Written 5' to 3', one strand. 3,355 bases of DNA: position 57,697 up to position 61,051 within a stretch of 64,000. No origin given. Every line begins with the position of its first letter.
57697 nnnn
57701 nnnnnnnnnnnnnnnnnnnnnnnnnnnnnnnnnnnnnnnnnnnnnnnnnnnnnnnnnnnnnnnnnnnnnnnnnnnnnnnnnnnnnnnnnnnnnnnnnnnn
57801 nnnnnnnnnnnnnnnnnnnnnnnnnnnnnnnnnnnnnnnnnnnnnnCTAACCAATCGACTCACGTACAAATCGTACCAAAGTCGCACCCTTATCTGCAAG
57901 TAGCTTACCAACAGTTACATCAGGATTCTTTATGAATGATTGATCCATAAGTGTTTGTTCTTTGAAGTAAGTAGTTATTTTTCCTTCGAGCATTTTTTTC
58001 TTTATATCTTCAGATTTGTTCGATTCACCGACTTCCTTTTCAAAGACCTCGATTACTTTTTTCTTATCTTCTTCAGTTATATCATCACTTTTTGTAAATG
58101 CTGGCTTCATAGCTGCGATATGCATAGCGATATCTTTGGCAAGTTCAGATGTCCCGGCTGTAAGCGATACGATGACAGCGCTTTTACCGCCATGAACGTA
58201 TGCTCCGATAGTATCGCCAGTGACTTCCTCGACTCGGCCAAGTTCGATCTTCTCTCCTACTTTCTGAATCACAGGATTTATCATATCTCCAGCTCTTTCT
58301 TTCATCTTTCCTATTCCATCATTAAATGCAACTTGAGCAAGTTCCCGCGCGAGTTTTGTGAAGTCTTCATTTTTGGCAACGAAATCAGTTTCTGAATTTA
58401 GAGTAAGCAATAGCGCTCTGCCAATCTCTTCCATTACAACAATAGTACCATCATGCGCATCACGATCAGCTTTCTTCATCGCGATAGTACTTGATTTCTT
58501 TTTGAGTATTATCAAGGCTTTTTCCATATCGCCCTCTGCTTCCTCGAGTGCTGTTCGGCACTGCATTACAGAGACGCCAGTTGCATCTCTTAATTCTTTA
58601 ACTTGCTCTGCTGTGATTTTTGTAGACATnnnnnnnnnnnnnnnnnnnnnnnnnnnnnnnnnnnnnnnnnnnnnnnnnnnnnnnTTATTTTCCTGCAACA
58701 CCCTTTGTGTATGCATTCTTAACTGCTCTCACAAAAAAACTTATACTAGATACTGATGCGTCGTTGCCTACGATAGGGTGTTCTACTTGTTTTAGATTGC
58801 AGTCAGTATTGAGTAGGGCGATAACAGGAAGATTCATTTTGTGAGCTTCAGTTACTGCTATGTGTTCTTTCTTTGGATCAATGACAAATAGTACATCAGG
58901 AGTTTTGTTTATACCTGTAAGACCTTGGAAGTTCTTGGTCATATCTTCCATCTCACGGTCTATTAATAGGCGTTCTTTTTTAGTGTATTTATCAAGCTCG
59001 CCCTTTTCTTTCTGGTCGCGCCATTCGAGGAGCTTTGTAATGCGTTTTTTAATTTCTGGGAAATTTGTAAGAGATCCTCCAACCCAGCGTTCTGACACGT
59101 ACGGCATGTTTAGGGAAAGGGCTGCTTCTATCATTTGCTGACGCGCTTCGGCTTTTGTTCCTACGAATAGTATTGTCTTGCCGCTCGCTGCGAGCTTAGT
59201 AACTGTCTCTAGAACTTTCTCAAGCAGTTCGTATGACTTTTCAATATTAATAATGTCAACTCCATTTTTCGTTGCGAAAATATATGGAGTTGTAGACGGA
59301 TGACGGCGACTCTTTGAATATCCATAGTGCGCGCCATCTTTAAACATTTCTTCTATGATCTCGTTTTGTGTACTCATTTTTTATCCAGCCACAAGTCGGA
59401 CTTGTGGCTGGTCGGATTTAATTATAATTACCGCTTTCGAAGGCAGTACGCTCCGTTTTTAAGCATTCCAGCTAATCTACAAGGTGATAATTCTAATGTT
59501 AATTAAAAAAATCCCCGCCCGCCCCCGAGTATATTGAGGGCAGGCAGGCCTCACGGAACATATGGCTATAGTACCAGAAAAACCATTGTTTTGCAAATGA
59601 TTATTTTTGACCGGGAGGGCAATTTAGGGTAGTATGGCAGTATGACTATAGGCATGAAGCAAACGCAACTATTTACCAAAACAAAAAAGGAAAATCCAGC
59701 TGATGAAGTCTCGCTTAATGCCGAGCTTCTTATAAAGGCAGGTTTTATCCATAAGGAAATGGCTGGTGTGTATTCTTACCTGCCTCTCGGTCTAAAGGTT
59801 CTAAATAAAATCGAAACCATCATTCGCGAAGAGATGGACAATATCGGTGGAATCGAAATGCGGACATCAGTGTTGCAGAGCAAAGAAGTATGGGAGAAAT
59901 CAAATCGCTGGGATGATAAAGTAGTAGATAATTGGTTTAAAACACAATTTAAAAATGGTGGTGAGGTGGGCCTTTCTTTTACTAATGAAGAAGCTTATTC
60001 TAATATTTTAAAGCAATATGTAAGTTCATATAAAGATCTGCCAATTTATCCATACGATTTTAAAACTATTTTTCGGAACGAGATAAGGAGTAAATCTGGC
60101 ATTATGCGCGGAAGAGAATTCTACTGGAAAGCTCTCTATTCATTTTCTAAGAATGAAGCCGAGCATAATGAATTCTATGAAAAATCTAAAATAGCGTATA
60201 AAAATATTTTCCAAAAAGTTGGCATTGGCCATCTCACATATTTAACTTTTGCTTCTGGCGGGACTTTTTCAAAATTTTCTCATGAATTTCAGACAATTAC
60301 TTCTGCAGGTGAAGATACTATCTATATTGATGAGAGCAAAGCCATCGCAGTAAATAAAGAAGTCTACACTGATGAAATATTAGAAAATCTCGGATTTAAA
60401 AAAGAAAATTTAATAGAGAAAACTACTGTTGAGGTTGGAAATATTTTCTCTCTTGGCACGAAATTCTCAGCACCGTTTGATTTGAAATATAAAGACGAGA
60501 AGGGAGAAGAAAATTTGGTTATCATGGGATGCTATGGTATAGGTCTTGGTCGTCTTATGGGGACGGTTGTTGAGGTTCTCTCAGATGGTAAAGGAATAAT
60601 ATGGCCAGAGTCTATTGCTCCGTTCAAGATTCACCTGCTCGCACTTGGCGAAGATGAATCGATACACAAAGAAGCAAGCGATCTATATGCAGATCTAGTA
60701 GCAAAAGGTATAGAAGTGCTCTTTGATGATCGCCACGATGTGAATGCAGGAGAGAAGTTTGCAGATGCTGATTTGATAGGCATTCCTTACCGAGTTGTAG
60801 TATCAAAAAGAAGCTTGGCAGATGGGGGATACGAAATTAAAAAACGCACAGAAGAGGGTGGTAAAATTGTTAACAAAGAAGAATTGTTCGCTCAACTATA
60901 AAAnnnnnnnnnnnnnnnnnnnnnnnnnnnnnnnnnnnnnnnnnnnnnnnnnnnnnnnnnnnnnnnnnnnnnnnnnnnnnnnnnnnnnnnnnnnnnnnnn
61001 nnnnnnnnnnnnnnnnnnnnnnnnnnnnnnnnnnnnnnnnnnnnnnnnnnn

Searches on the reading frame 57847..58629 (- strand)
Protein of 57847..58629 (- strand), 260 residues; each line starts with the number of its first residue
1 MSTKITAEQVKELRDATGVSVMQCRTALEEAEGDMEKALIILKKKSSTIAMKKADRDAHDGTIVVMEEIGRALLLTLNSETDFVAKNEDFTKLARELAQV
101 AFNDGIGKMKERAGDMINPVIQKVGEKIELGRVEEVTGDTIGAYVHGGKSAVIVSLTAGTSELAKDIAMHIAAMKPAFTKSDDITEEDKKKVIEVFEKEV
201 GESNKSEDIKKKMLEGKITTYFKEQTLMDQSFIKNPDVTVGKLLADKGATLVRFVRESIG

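Call 11: search_protein_families(library=pfam, proteins=[window:57847-58629:-])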
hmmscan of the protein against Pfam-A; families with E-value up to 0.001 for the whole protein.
window:57847-58629:- (260 aa): 2 families
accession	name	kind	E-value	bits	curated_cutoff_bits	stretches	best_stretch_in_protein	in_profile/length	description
PF00889.24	EF_TS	-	1.2e-51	175.7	27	1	72-260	1-203/204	Elongation factor TS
PF25025.1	EF-Ts_N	-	0.00018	21.8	33.2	1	5-43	12-51/60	Elongation factor Ts, mitochondrial, N-terminal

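Call 12: search_protein_families(library=ncbifam, proteins=[window:57847-58629:-])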
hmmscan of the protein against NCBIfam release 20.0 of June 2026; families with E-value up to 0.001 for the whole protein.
window:57847-58629:- (260 aa): 1 family
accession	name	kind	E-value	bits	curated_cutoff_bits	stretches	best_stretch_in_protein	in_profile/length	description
TIGR00116.1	tsf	equivalog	1.9e-61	207.9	104.05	1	4-260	3-273/293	translation elongation factor Ts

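Call 17: find_encoding_contigs(protein=window:57847-58629:-, flank=4000, max_places=10)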
Protein window:57847-58629:- (260 aa): 2 contigs read that carry it; 1 place shown.
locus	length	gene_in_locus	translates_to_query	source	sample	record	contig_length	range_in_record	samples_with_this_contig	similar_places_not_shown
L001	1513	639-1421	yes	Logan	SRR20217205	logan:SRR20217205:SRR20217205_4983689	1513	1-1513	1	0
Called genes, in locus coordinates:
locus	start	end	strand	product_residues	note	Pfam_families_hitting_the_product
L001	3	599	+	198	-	?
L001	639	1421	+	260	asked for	PF00889:EF_TS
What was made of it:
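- Tried and rejected: The tsf look-up gave only a 1.5-kb contig (call 17).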

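Call 63: list_cluster_members(proteins=[P0001, window:57847-58629:-, window:58685-59377:-])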
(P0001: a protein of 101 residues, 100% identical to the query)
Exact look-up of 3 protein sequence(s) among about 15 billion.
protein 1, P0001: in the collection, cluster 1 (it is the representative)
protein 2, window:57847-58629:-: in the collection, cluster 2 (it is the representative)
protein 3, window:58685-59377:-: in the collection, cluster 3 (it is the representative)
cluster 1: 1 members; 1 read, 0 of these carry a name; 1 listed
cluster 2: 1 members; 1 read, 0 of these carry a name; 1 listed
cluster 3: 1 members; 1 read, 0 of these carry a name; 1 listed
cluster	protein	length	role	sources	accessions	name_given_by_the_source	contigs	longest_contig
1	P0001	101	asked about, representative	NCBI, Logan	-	-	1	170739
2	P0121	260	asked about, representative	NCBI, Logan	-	-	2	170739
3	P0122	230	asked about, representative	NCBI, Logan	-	-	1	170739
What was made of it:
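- Tried and rejected: The source record stays unnamed (call 63).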

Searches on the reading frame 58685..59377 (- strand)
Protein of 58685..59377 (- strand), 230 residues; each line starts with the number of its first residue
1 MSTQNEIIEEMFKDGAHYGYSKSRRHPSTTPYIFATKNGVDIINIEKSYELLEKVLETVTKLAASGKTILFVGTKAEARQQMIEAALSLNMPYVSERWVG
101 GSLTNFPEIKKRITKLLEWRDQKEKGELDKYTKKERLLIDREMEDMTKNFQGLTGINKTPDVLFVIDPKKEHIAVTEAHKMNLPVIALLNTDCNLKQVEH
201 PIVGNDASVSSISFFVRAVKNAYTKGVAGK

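Call 11: search_protein_families(library=pfam, proteins=[window:58685-59377:-])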
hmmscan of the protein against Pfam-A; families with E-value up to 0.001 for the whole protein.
window:58685-59377:- (230 aa): 1 family
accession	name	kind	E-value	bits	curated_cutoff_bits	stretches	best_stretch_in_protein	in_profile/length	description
PF00318.25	Ribosomal_S2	-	8.4e-69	231.6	26.1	1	11-226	1-216/216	Ribosomal protein S2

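Call 12: search_protein_families(library=ncbifam, proteins=[window:58685-59377:-])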
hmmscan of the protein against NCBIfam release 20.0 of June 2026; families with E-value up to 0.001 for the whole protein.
window:58685-59377:- (230 aa): 4 families
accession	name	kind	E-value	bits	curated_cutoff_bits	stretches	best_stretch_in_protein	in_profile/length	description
TIGR01011.1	rpsB_bact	equivalog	1.9e-68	230.1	76.3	1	8-225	4-221/225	30S ribosomal protein S2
NF008966.0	PRK12311.1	equivalog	8.4e-49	166.5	526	1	8-227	8-226/334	30S ribosomal protein S2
NF051451.1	30S_S2_sunset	exception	1.6e-47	162.4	710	1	10-227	8-226/382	30S ribosomal protein S2, sunset domain variant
TIGR01012.1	uS2_euk_arch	equivalog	1.3e-13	50.9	211.5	1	159-213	108-162/196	30S ribosomal protein S2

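Call 64: find_homologous_proteins(query=window:58685-59377:-, max_evalue=1e-40)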
Query window:58685-59377:- (230 aa): 6633 proteins with E <= 1e-40 among 8000 candidates; the best 120 are listed.
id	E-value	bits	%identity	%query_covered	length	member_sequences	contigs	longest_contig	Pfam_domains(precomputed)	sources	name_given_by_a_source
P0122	7.2e-147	505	100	100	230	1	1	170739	PF00318.26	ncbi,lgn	-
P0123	3.4e-133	460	90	100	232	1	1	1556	PF00318.26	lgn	-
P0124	5.4e-128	443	87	100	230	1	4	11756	PF00318.26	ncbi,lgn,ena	-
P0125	1.9e-127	441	86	100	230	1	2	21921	PF00318.26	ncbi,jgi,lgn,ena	jgi:small subunit ribosomal protein S2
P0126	5.2e-127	440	86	100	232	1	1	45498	PF00318.26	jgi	-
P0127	4.9e-126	436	86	100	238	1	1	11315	PF00318.26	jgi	jgi:small subunit ribosomal protein S2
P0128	6.8e-126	436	85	100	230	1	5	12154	PF00318.26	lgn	-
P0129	3.0e-125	434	86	100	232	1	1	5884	PF00318.26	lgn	-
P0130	4.6e-125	433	86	100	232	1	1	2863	PF00318.26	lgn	-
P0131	6.0e-125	433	85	100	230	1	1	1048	PF00318.26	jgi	jgi:small subunit ribosomal protein S2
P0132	6.1e-125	433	85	100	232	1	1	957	PF00318.26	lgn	-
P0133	6.1e-125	433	85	100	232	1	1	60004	PF00318.26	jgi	-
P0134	6.5e-125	433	85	100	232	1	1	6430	PF00318.26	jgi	-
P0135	1.4e-124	432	85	100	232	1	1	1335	PF00318.26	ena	-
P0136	2.8e-124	431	85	100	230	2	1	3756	PF00318.26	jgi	jgi:small subunit ribosomal protein S2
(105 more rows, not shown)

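Call 65: find_encoding_contigs(protein=P0126, flank=5000, max_places=3)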
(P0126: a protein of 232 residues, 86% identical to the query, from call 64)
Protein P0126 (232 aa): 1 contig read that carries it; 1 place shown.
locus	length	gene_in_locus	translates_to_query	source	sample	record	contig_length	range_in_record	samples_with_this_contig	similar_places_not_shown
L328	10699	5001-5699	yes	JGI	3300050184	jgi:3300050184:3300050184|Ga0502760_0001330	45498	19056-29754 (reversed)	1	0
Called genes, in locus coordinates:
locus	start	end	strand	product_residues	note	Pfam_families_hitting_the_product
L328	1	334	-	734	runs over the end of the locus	PF00270:DEAD (faint), PF04851:ResIII, PF17757:UvrB_inter, PF27431:UvrB_3rd, PF00271:Helicase_C, PF12344:UvrB, PF02151:UVR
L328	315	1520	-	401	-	PF01702:TGT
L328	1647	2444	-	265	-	PF04085:MreC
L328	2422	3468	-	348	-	PF06723:MreB_Mbl, PF00022:Actin (faint), PF00012:HSP70, PF14450:FtsA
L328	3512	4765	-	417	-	PF00587:tRNA-synt_2b, PF03129:HGTP_anticodon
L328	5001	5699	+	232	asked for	PF00318:Ribosomal_S2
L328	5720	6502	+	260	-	PF00889:EF_TS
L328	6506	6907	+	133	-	-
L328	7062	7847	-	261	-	PF00535:Glycos_transf_2, PF10111:Glyco_tranf_2_2 (weak), PF13641:Glyco_tranf_2_3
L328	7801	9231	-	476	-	PF13231:PMT_2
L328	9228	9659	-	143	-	PF04138:GtrA_DPMS_TM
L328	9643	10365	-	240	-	-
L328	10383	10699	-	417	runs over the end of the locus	PF13506:Glyco_transf_21, PF00535:Glycos_transf_2, PF10111:Glyco_tranf_2_2, PF13641:Glyco_tranf_2_3, PF03142:Chitin_synth_2 (weak), PF01644:Chitin_synth_1 (faint), PF13632:Glyco_trans_2_3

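Call 66: find_encoding_contigs(protein=P0125, flank=5000, max_places=3)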
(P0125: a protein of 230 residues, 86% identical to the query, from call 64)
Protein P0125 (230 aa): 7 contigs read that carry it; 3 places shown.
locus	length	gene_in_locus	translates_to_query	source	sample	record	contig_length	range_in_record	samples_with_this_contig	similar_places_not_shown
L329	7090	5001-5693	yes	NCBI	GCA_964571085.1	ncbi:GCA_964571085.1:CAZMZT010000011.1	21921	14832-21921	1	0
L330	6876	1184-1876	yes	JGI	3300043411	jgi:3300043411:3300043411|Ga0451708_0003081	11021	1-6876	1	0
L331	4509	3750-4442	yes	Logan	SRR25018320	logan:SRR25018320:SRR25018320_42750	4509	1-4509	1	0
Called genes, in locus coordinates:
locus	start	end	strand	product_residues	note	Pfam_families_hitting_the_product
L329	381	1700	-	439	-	PF01702:TGT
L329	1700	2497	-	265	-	PF04085:MreC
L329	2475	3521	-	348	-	PF06723:MreB_Mbl, PF00022:Actin (faint), PF00012:HSP70, PF14450:FtsA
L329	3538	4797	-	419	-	PF00587:tRNA-synt_2b, PF03129:HGTP_anticodon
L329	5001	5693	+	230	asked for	PF00318:Ribosomal_S2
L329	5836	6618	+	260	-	PF25025:EF-Ts_N (faint), PF00889:EF_TS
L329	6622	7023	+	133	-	-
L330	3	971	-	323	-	?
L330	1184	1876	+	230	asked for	PF00318:Ribosomal_S2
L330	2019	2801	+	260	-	PF25025:EF-Ts_N (faint), PF00889:EF_TS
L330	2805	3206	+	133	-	-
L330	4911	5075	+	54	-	-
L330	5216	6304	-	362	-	PF00078:RVT_1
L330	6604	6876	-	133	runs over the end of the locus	PF22296:bAvd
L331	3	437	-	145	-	?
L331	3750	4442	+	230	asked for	PF00318:Ribosomal_S2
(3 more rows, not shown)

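Call 67: find_encoding_contigs(protein=P0133, flank=5000, max_places=3)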
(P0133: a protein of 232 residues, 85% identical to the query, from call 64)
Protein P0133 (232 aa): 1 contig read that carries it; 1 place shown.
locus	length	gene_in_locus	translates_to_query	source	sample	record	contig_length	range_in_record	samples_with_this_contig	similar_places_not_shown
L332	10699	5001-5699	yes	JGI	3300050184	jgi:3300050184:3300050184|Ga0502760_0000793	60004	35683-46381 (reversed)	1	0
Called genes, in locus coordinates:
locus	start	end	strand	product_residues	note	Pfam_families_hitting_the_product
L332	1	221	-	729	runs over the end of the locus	PF00270:DEAD (faint), PF04851:ResIII, PF13604:AAA_30 (faint), PF17757:UvrB_inter, PF27431:UvrB_3rd, PF00271:Helicase_C, PF12344:UvrB, PF02151:UVR (weak)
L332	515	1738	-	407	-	PF01702:TGT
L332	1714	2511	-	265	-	PF04085:MreC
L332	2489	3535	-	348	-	PF06723:MreB_Mbl, PF00022:Actin (faint), PF00012:HSP70, PF14450:FtsA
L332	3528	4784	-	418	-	PF00587:tRNA-synt_2b, PF03129:HGTP_anticodon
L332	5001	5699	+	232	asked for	PF00318:Ribosomal_S2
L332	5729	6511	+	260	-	PF00889:EF_TS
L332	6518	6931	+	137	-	-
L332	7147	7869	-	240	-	-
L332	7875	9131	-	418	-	PF13506:Glyco_transf_21, PF00535:Glycos_transf_2, PF01644:Chitin_synth_1 (faint), PF10111:Glyco_tranf_2_2, PF13641:Glyco_tranf_2_3, PF03142:Chitin_synth_2 (weak), PF13632:Glyco_trans_2_3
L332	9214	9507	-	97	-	PF04070:DUF378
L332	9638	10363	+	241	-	PF13462:Thioredoxin_4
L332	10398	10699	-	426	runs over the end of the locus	PF03979:Sigma70_r1_1, PF00140:Sigma70_r1_2, PF04542:Sigma70_r2, PF04539:Sigma70_r3, PF04545:Sigma70_r4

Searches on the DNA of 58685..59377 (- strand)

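Call 68: search_with_rna_model(model_id=R1, sources=[L328, L329, L330, L331, L332], max_evalue=1)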
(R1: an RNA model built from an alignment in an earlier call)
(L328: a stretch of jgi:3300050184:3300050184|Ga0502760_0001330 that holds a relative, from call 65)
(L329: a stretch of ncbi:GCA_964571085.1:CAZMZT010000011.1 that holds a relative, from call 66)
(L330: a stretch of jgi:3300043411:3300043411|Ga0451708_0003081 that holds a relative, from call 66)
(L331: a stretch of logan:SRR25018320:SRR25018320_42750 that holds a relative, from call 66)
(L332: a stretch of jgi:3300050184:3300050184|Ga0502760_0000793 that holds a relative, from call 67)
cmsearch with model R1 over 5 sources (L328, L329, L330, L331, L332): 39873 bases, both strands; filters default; matches with E-value up to 1: 0.
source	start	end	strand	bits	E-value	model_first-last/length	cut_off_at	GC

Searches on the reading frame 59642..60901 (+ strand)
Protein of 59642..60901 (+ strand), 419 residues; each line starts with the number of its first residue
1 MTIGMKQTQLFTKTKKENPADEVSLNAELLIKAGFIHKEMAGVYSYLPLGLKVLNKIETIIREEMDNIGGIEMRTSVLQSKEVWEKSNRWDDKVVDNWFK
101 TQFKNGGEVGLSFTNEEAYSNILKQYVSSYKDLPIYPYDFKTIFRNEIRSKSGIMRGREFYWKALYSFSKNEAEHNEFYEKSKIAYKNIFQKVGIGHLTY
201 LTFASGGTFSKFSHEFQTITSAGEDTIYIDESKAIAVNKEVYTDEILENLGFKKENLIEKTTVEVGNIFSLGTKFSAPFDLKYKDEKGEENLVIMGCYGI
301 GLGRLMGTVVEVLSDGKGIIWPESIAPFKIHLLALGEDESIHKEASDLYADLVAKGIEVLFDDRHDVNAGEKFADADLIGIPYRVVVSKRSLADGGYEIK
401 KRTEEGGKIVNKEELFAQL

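Call 11: search_protein_families(library=pfam, proteins=[window:59642-60901:+])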
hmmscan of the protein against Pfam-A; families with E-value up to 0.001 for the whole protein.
window:59642-60901:+ (419 aa): 2 families
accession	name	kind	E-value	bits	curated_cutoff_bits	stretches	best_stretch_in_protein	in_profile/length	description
PF00587.30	tRNA-synt_2b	-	5.4e-27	95.4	29.3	1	99-311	1-177/179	tRNA synthetase class II core domain (G, H, P, S and T)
PF03129.25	HGTP_anticodon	-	7.7e-15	55.3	21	1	332-416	4-88/94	Anticodon binding domain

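Call 12: search_protein_families(library=ncbifam, proteins=[window:59642-60901:+])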
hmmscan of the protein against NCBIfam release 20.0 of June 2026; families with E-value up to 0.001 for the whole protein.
window:59642-60901:+ (419 aa): 9 families
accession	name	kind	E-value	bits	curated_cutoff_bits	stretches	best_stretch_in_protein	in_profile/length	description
NF006625.0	PRK09194.1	equivalog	4.7e-123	412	558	2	5-242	1-236/559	proline--tRNA ligase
TIGR00409.1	proS_fam_II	equivalog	1.1e-112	377.7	306.7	2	5-240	1-234/568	proline--tRNA ligase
NF008979.1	PRK12325.1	exception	4.2e-107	358.7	550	1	5-418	1-435/437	proline--tRNA ligase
TIGR00408.1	proS_fam_I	equivalog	2.2e-35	122.5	437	2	259-414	215-372/475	proline--tRNA ligase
TIGR00418.1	thrS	equivalog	1.2e-24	87.1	383.65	1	21-415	172-557/565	threonine--tRNA ligase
NF003211.1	PRK04173.1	equivalog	9.4e-20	70.9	312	1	322-414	359-449/454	glycine--tRNA ligase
TIGR00389.1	glyS_dimeric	equivalog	2.2e-16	59.5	243.3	1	321-414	465-556/565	glycine--tRNA ligase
NF003068.0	PRK03991.1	equivalog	4.2e-13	48.5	484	1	25-418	198-587/613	threonine--tRNA ligase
TIGR00442.1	hisS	equivalog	2.3e-07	30.1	286.75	0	40-161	3-121/406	histidine--tRNA ligase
